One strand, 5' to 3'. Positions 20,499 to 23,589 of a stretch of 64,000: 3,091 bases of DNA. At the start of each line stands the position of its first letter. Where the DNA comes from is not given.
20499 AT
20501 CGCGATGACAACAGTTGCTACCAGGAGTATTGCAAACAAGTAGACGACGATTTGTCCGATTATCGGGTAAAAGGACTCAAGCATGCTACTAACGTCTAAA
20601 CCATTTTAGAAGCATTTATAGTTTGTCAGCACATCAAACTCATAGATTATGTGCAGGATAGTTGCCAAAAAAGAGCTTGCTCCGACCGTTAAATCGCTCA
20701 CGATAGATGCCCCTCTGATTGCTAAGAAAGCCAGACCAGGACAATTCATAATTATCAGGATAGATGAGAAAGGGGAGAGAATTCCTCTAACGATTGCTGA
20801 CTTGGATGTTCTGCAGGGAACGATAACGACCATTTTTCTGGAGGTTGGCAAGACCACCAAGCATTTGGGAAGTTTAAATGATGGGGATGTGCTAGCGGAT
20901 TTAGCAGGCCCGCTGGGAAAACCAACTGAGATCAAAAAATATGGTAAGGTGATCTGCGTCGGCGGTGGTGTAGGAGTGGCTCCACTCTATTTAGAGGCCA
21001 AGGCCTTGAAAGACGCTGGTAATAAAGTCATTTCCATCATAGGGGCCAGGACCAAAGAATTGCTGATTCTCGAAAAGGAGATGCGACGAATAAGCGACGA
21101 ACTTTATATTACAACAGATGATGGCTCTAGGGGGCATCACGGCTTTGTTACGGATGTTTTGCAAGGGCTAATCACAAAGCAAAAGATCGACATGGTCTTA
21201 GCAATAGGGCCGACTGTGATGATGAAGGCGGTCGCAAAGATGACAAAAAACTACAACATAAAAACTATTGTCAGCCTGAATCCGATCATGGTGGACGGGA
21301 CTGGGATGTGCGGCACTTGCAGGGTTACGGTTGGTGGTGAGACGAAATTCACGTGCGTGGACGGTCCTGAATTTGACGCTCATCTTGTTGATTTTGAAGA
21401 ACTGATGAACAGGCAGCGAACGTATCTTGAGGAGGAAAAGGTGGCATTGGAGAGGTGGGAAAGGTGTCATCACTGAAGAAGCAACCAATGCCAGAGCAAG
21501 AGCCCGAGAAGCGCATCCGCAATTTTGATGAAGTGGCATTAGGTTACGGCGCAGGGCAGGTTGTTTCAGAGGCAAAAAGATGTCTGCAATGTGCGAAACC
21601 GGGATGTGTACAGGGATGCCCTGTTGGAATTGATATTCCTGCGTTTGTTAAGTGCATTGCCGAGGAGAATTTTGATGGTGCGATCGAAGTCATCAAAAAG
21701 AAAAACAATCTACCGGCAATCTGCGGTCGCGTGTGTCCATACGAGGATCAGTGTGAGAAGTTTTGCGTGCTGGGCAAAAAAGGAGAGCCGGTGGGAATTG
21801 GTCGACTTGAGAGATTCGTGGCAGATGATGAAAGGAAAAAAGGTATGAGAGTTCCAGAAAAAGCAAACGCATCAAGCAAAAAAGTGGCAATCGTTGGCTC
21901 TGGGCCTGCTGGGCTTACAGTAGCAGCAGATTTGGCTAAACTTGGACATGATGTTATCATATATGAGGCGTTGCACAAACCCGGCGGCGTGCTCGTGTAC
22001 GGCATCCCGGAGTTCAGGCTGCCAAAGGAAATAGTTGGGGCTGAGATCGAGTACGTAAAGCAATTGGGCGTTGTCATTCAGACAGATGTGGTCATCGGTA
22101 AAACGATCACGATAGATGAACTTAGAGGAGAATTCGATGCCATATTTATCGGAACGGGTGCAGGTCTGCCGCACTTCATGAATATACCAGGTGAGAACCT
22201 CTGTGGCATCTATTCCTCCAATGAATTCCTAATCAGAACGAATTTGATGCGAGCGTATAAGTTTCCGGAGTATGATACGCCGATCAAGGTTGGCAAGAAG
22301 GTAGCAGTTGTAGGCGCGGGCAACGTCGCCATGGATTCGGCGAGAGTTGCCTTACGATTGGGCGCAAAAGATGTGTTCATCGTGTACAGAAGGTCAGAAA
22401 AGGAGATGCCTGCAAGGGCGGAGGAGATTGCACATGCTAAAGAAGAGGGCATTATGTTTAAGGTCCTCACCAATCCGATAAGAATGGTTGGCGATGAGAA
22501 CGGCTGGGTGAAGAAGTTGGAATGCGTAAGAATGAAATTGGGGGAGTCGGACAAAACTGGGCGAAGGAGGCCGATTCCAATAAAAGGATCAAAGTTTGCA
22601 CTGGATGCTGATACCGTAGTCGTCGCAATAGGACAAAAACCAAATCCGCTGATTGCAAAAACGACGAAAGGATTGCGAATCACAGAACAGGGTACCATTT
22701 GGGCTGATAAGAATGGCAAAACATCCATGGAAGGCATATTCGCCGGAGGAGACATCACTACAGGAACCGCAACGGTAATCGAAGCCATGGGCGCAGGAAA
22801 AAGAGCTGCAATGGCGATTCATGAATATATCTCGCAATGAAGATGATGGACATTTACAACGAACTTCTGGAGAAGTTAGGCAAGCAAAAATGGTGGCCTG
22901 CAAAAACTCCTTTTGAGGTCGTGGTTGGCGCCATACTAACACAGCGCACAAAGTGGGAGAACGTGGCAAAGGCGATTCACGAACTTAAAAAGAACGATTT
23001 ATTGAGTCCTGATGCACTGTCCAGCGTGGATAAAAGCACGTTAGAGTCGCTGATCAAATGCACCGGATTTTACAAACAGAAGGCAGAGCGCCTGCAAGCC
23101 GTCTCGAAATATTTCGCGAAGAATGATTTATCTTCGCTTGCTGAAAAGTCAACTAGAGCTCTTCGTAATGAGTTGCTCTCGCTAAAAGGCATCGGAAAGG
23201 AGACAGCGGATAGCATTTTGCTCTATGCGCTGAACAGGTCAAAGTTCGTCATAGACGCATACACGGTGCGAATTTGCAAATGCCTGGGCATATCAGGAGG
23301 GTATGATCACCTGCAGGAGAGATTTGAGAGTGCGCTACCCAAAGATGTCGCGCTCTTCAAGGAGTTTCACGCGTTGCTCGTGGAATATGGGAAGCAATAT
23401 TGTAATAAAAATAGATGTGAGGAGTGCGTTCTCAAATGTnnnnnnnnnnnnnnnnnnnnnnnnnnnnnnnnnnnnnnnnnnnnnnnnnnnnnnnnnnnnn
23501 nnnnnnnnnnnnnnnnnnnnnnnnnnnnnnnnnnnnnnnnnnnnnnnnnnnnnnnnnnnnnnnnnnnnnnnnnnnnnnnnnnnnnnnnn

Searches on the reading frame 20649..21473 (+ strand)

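Call 32: search_protein_families(library=pfam, proteins=[window:20649-21473:+], max_evalue=0.0001)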
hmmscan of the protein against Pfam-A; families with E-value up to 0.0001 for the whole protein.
window:20649-21473:+ (275 aa): 2 families
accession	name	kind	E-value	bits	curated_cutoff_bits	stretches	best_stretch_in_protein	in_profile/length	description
PF10418.14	DHODB_Fe-S_bind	-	4.6e-13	49.1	23.9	1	211-247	1-40/41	Iron-sulfur cluster binding domain of dihydroorotate dehydrogenase B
PF00175.26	NAD_binding_1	-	4e-06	27.9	22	1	104-196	2-108/109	Oxidoreductase NAD-binding domain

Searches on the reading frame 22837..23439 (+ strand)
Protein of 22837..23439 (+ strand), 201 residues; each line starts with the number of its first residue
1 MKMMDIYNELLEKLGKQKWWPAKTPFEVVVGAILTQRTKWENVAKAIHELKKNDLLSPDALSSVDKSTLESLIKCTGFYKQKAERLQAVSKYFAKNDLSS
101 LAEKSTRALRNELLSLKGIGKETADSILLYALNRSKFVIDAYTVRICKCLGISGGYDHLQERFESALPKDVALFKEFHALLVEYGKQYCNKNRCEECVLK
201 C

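Call 32: search_protein_families(library=pfam, proteins=[window:22837-23439:+], max_evalue=0.0001)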
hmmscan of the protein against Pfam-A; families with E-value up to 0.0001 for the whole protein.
window:22837-23439:+ (201 aa): 2 families
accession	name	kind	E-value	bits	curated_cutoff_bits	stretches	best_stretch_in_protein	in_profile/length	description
PF00730.31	HhH-GPD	-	3.1e-17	63.3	26.2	1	30-166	1-105/108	HhH-GPD superfamily base excision DNA repair protein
PF00633.29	HHH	-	1e-05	25.6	24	1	108-130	8-30/30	Helix-hairpin-helix motif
